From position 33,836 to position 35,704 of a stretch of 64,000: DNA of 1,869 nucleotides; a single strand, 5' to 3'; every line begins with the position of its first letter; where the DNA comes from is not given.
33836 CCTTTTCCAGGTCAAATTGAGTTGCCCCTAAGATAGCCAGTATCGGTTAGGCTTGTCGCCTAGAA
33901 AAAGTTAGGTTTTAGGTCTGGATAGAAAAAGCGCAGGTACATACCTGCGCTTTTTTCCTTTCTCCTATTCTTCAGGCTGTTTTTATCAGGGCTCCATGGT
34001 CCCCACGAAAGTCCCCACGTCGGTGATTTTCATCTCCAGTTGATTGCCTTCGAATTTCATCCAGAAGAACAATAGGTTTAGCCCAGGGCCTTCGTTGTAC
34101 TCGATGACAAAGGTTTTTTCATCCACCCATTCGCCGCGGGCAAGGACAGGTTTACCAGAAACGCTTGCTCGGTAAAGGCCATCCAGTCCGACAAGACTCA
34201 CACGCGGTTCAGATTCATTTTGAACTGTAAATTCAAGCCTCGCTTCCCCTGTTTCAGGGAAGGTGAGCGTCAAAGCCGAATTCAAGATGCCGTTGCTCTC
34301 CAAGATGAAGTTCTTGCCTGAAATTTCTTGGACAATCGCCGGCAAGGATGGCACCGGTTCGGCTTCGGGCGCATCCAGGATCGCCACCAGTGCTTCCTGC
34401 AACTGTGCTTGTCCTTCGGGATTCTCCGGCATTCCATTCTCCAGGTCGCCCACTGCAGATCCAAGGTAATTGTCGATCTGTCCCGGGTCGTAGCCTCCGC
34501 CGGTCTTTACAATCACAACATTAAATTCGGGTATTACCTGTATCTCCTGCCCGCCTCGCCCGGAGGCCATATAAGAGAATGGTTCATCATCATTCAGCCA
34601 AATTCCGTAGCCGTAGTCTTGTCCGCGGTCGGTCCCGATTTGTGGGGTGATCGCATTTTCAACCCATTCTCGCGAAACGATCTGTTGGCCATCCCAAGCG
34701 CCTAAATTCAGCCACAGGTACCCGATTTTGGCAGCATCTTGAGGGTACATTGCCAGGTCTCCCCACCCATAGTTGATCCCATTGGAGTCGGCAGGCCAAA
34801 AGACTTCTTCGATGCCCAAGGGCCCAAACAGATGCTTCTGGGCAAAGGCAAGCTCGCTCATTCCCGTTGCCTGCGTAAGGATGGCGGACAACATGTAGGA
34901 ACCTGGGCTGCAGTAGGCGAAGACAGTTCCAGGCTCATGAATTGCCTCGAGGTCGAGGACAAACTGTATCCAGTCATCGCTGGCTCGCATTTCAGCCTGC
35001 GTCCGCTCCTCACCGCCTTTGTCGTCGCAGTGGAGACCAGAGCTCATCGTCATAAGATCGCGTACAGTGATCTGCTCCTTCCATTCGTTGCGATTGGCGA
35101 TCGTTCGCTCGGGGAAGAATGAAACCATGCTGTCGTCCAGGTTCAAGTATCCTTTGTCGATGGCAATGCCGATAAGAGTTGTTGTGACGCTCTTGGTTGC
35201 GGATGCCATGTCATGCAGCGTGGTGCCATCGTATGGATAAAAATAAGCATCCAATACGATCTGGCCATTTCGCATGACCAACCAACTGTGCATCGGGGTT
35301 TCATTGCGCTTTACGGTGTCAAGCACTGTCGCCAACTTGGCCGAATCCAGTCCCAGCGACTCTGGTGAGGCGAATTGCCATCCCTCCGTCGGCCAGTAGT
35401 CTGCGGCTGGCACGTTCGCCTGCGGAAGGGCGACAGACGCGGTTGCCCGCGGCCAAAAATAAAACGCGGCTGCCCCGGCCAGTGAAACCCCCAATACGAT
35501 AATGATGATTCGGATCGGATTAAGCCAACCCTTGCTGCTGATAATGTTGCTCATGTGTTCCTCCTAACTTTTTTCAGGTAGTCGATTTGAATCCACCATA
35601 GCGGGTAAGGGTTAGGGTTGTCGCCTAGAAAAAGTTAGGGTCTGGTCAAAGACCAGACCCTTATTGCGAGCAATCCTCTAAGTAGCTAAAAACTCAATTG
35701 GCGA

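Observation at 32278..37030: Polytopic-membrane LuxR-type one-component regulator upstream of two tandem, independently terminated beta-lactamase-fold paralogs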

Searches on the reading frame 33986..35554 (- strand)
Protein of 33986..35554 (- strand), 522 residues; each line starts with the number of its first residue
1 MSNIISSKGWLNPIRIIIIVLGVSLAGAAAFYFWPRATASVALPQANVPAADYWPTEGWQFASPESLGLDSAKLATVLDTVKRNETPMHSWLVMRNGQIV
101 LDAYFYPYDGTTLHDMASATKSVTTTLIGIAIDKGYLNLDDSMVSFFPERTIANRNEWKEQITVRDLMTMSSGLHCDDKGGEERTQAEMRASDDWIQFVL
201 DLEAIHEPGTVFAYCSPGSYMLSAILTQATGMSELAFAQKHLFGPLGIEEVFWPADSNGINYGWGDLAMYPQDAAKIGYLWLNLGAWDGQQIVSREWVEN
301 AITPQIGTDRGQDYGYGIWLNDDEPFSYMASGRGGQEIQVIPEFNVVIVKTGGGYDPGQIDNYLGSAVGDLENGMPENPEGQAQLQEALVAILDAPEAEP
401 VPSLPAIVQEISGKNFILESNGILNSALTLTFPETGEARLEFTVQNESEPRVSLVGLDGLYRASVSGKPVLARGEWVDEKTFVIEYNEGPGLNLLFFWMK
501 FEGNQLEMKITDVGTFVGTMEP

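Call 3: search_protein_families(library=pfam, proteins=[window:33986-35554:-], max_evalue=0.1)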
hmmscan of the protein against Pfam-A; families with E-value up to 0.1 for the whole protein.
window:33986-35554:- (522 aa): 1 family
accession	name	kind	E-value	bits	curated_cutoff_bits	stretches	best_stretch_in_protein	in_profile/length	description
PF00144.29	Beta-lactamase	-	4.4e-34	118.6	27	1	86-349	14-305/329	Beta-lactamase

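Call 4: search_protein_families(library=ncbifam, proteins=[window:33986-35554:-], max_evalue=0.1)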
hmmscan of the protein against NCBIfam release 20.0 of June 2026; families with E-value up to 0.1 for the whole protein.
window:33986-35554:- (522 aa): 36 families (the best 25 are shown)
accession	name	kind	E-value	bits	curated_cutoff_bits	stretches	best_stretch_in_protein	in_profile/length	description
NF045925.1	3-sucCA_synth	equivalog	5.9e-52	176.7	800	1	62-356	30-314/498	3-succinylated cholic acid synthase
NF038269.1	lipase_LipE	equivalog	9.9e-09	34.8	750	1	114-248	88-217/407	lipase LipE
NF000185.2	BlaEC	exception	1.1e-07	31.2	850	1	108-265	70-218/377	BlaEC family class C beta-lactamase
NF033085.1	bla_class_C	equivalog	8.7e-07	28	415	1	110-265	52-198/356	class C beta-lactamase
NF041741.1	blaAMZ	exception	2.6e-06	27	825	1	111-252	82-213/396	AMZ family class C beta-lactamase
NF007943.0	PRK10662.1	equivalog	3.6e-06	25.8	266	1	112-250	83-221/380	D-alanyl-D-alanine-carboxypeptidase/endopeptidase AmpH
NF012102.1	blaDHA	exception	4.3e-06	26.1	800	1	108-254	73-209/379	DHA family class C beta-lactamase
NF045671.1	blaPNC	exception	9.6e-06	24.7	750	1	108-265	91-239/401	PNC family class C beta-lactamase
NF002968.0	PRK03642.1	equivalog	1.7e-05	23.8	385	1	108-252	92-241/432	penicillin binding protein PBP4B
NF000187.3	BlaMIR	exception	2.1e-05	23.8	882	1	107-265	73-222/381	MIR family cephalosporin-hydrolyzing class C beta-lactamase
NF000385.4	blaACT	exception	2.3e-05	23.6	810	1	107-265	73-222/380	ACT family cephalosporin-hydrolyzing class C beta-lactamase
NF041665.1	blaPSZ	exception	3.6e-05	23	850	1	109-266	74-222/379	PSZ family class C beta-lactamase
NF012173.1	CMY2-MIR-ACT-EC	exception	5e-05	22.3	680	1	110-265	76-222/380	CMY2/MIR/ACT/EC family class C beta-lactamase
NF052353.1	EstBLacLipLMycb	equivalog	0.0002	20.4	650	1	116-175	77-132/420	esterase/beta-lactamase LipL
NF040478.1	blaLAQ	exception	0.00033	19.7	850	1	107-265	72-221/380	LAQ family class C beta-lactamase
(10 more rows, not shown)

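Call 24: search_solved_structures(query=window:33986-35554:-, max_evalue=0.00001, show_alignments=1)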
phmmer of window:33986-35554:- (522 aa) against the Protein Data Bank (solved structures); distinct sequences matched with E-value up to 0.00001: 52.
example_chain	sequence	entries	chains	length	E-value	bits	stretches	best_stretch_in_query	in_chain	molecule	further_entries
8dc1_A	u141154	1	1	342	6.6e-39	137.2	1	55-357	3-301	Lsa45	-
8rlj_A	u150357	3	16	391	8.2e-15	57.7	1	81-303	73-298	Class C beta-lactamase-related serine hydrolase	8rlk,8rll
4gb7_A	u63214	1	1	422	1.4e-13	53.5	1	88-358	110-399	6-aminohexanoate-dimer hydrolase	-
2e8i_A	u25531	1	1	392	2.7e-12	49.4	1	79-357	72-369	6-aminohexanoate-dimer hydrolase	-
1wyc_A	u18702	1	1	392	5.2e-12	48.4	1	79-357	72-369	6-aminohexanoate-dimer hydrolase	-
2zm7_A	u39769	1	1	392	6.7e-12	48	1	79-357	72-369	6-aminohexanoate-dimer hydrolase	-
2zm0_A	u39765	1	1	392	6.8e-12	48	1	79-357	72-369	6-aminohexanoate-dimer hydrolase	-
1wyb_A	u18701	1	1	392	9.8e-12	47.5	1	79-357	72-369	6-aminohexanoate-dimer hydrolase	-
2zly_A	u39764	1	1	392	1.3e-11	47.1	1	79-357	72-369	6-aminohexanoate-dimer hydrolase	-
2dcf_A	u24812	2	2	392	1.3e-11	47.1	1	79-357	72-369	6-aminohexanoate-dimer hydrolase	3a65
2zma_A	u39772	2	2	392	1.7e-11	46.7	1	79-357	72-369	6-aminohexanoate-dimer hydrolase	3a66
3vwm_A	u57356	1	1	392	2.3e-11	46.2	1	79-357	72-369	6-aminohexanoate-dimer hydrolase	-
3vwl_A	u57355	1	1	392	2.6e-11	46.1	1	79-357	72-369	6-aminohexanoate-dimer hydrolase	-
2zm8_A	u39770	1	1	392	3.2e-11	45.8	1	79-357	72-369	6-aminohexanoate-dimer hydrolase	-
3vwn_X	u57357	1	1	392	3.6e-11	45.6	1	79-357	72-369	6-aminohexanoate-dimer hydrolase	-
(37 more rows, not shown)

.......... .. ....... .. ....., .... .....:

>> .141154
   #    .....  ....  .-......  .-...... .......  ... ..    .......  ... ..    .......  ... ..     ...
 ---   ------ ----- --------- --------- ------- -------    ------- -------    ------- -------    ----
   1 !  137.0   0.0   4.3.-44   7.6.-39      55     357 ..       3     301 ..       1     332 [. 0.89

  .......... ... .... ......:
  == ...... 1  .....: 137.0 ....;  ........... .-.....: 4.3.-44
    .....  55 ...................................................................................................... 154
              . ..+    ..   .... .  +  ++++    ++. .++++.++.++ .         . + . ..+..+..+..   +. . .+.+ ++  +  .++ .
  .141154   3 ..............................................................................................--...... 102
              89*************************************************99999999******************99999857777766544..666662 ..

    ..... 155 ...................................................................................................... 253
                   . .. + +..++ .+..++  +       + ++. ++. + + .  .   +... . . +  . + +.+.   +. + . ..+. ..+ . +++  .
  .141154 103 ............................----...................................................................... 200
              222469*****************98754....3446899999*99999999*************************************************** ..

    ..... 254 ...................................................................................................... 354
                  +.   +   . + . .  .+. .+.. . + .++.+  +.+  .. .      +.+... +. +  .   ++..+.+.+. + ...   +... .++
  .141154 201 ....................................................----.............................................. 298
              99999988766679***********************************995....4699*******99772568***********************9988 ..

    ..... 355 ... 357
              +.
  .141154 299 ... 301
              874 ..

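Call 45: find_homologous_proteins(query=window:33986-35554:-)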
Query window:33986-35554:- (522 aa): 1153 proteins with E <= 0.001 among 8000 candidates; the best 120 are listed.
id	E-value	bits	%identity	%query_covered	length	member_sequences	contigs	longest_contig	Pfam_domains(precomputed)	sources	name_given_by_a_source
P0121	0.0e+0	1200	100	100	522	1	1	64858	PF00144.30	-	-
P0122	9.0e-275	930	75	100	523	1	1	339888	PF00144.30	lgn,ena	-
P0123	4.8e-256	869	71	99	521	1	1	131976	PF00144.30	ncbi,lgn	ncbi:MAG: serine hydrolase [Anaerolineales bacterium]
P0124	8.0e-255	865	71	98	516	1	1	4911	PF00144.30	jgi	jgi:CubicO group peptidase (beta-lactamase class C family)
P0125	8.9e-255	864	72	100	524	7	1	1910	PF00144.30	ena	-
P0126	6.8e-251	852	71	100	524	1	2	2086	PF00144.30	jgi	jgi:CubicO group peptidase (beta-lactamase class C family)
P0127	1.2e-220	752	75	81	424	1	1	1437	PF00144.30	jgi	jgi:CubicO group peptidase (beta-lactamase class C family)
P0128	1.5e-216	738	63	100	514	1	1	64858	PF00144.30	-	-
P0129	5.5e-207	707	70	83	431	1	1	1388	PF00144.30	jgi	jgi:CubicO group peptidase (beta-lactamase class C family)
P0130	2.8e-202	691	73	78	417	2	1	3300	PF00144.30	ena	-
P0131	1.8e-194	665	62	91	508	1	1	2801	PF00144.30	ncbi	-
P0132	4.4e-187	641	58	97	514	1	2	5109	PF00144.30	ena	-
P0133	4.9e-187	641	62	89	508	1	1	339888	PF00144.30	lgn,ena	-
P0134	2.0e-183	629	61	89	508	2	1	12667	PF00144.30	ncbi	-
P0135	5.2e-183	628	55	99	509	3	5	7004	PF00144.30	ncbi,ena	-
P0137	1.4e-169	583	52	86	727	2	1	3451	PF00144.30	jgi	jgi:CubicO group peptidase (beta-lactamase class C family)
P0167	1.5e-147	511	51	88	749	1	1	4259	PF00144.30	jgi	jgi:CubicO group peptidase (beta-lactamase class C family)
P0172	5.7e-147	509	51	89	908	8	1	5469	PF01757.29,PF00144.30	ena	-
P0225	4.4e-142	493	50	89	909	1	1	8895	PF01757.29,PF00144.30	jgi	jgi:CubicO group peptidase (beta-lactamase class C family)/surface polysaccharide O-acyltransferase-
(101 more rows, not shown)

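Call 47: find_encoding_contigs(protein=P0122, flank=8000, max_places=2)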
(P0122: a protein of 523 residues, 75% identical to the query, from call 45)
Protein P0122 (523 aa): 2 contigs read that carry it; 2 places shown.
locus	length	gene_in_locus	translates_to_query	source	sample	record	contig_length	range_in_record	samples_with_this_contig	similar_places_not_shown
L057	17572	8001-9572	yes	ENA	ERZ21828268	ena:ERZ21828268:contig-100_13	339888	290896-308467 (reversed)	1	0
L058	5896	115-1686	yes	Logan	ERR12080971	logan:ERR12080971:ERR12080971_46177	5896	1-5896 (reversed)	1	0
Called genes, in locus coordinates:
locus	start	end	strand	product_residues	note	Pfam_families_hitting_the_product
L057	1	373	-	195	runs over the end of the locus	-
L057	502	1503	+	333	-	PF02661:Fic, PF00376:MerR (weak), PF13411:MerR_1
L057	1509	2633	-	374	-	PF00226:DnaJ, PF01556:DnaJ_C, PF27659:CHP02642 (faint), PF00684:DnaJ_CXXCXGXG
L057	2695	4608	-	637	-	PF00012:HSP70, PF06723:MreB_Mbl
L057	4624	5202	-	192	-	PF01025:GrpE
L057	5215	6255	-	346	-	PF01628:HrcA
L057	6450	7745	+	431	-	PF00196:GerE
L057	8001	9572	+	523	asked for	PF00144:Beta-lactamase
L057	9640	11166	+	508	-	PF00144:Beta-lactamase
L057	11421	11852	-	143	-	-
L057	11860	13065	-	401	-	PF13529:Peptidase_C39_2, PF13432:TPR_16 (faint), PF07719:TPR_2 (faint)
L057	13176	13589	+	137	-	-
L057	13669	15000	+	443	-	PF00919:UPF0004, PF04055:Radical_SAM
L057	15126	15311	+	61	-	PF13717:Zn_ribbon_4 (faint)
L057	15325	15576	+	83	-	-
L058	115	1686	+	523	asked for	PF00144:Beta-lactamase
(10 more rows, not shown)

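Call 59: search_protein_families(library=pfam, proteins=[P0225, P0172, P0137, P0167], max_evalue=0.001)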
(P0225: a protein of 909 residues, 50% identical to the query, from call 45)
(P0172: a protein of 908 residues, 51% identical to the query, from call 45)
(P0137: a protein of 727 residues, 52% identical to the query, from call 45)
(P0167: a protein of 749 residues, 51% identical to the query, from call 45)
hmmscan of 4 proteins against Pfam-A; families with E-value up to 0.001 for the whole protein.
P0225 (909 aa): 2 families
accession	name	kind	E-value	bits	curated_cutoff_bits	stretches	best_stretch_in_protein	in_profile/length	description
PF00144.29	Beta-lactamase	-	1.3e-34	120.3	27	1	466-729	18-306/329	Beta-lactamase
PF01757.29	Acyl_transf_3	-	4.2e-27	95.5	31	1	12-362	2-325/326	Acyltransferase domain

P0172 (908 aa): 2 families
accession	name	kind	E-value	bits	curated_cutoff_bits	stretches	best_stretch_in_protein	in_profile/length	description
PF00144.29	Beta-lactamase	-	3.3e-37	128.9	27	1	466-728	18-305/329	Beta-lactamase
PF01757.29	Acyl_transf_3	-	8.1e-26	91.3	31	1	12-362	2-325/326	Acyltransferase domain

P0137 (727 aa): 1 family
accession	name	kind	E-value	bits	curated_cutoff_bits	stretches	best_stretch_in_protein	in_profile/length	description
PF00144.29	Beta-lactamase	-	2.6e-64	217.9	27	2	295-556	18-306/329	Beta-lactamase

P0167 (749 aa): 1 family
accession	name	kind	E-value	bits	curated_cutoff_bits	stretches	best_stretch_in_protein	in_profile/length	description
PF00144.29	Beta-lactamase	-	5.9e-35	121.4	27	1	308-570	18-305/329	Beta-lactamase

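Call 77: predict_structure(alignment_id=A2)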
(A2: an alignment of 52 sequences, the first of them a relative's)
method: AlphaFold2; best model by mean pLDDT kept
length: 522 residues; sequences in the alignment: 52
mean_pLDDT: 88.5   pTM: 0.85
mean pLDDT of the five models: 88.5, 87.9, 87.2, 87.0, 85.4
residues with pLDDT >= 90: 358; 70-90: 117; 50-70: 20; < 50: 27
segments of 3 or more residues with pLDDT < 50: 1-9, 33-47
pLDDT, mean of each block of 10 residues (from residue 1): 40 69 75 45 50 85 97 98 93 95 95 91 97 98 97 96 97 79 76 90 96 90 96 95 96 83 83 97 94 98 92 93 91 91 95 86 92 95 98 94 93 90 80 89 84 95 91 96 92 91 95 90 84
secondary structure, 60 per line:
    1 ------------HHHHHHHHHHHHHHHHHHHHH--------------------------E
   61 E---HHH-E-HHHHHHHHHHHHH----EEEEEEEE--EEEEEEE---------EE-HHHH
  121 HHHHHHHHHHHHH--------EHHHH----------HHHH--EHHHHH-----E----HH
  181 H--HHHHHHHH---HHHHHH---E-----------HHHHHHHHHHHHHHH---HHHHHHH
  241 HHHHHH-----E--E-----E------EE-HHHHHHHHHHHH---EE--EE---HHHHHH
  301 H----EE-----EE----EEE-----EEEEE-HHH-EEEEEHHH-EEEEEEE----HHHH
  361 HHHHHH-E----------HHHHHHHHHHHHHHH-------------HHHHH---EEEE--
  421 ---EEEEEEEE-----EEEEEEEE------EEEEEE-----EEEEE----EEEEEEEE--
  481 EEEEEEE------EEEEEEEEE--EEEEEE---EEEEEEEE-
elements in order: H13-33 H71-83 E88-95 E98-104 H117-133 H143-146 H157-160 H164-168 H184-191 H195-200 H216-230 H234-246 H271-282 H295-301 E319-321 E327-331 E337-341 E346-352 H357-366 H379-393 H407-411 E415-418 E424-431 E437-444 E451-456 E462-466 E471-478 E481-487 E494-502 E505-510 E514-521

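Call 81: fold_search(model_id=the predicted structure, library=pdb)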
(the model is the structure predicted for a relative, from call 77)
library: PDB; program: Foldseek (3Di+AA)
matches with E <= 10: 978; with E <= 0.001: 302
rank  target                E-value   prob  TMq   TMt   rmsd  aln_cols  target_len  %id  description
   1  8dc1                  1.5e-22  1.00  0.58  0.87   3.1       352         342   27  Structural and biochemical characterization of L. interrogans Lsa45 reveals a penicillin-binding protein with esterase a (released 2023-01-11)
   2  8rlj_B                1.1e-17  1.00  0.47  0.63   8.2       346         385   22  Structure of the apo form of PIB-1 in an Orthorombic space group (released 2024-08-14)
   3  8rlj_E                7.8e-17  1.00  0.49  0.66   4.3       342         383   22  Structure of the apo form of PIB-1 in an Orthorombic space group (released 2024-08-14)
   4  2qmi_C                1.0e-16  1.00  0.45  0.52  16.2       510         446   19  Structure of the octameric penicillin-binding protein homologue from Pyrococcus abyssi (released 2008-07-22)
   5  2qmi_A                1.3e-16  1.00  0.45  0.53  16.0       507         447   19  Structure of the octameric penicillin-binding protein homologue from Pyrococcus abyssi (released 2008-07-22)
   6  1wyb                  2.8e-16  1.00  0.48  0.66   8.3       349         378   19  Structure of 6-aminohexanoate-dimer hydrolase (released 2005-09-20)
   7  2e8i                  3.2e-16  1.00  0.49  0.65   8.4       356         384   18  Structure of 6-aminohexanoate-dimer hydrolase, D1 mutant (released 2008-01-15)
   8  9sn1                  3.8e-16  1.00  0.44  0.35  18.1       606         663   14  Lip3 DL-peptidase in the apo-state (released 2026-02-18)
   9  4gb7                  6.3e-16  1.00  0.47  0.63   8.8       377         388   19  Putative 6-aminohexanoate-dimer hydrolase from Bacillus anthracis (released 2012-08-08)
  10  1wyc                  6.6e-16  1.00  0.48  0.65   8.3       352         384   18  Structure of 6-aminohexanoate-dimer hydrolase, DN mutant (released 2006-02-21)
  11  2zm7                  9.0e-16  1.00  0.49  0.65   8.2       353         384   18  Structure of 6-Aminohexanoate-dimer Hydrolase, S112A/G181D Mutant Complexed with 6-Aminohexanoate-dimer (released 2009-04-07)
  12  3vwn                  9.0e-16  1.00  0.49  0.66   8.3       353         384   19  Crystal structure of 6-aminohexanoate-dimer hydrolase G181D/R187G/H266N/D370Y mutant (released 2013-10-16)
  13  2zly                  9.9e-16  1.00  0.48  0.64   8.4       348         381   19  Structure of 6-aminohexanoate-dimer hydrolase, D370Y mutant (released 2009-04-21)
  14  3a66                  1.2e-15  1.00  0.50  0.67   8.3       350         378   19  Crystal structure of 6-aminohexanoate-dimer hydrolase S112A/G181D/H266N/D370Y mutant with substrate (released 2010-09-01)
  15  2dcf                  1.2e-15  1.00  0.50  0.67   8.2       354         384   19  Crystal structure of 6-aminohexanoate-dimer hydrolase S112A/G181D/H266N mutant with substrate (released 2007-01-09)
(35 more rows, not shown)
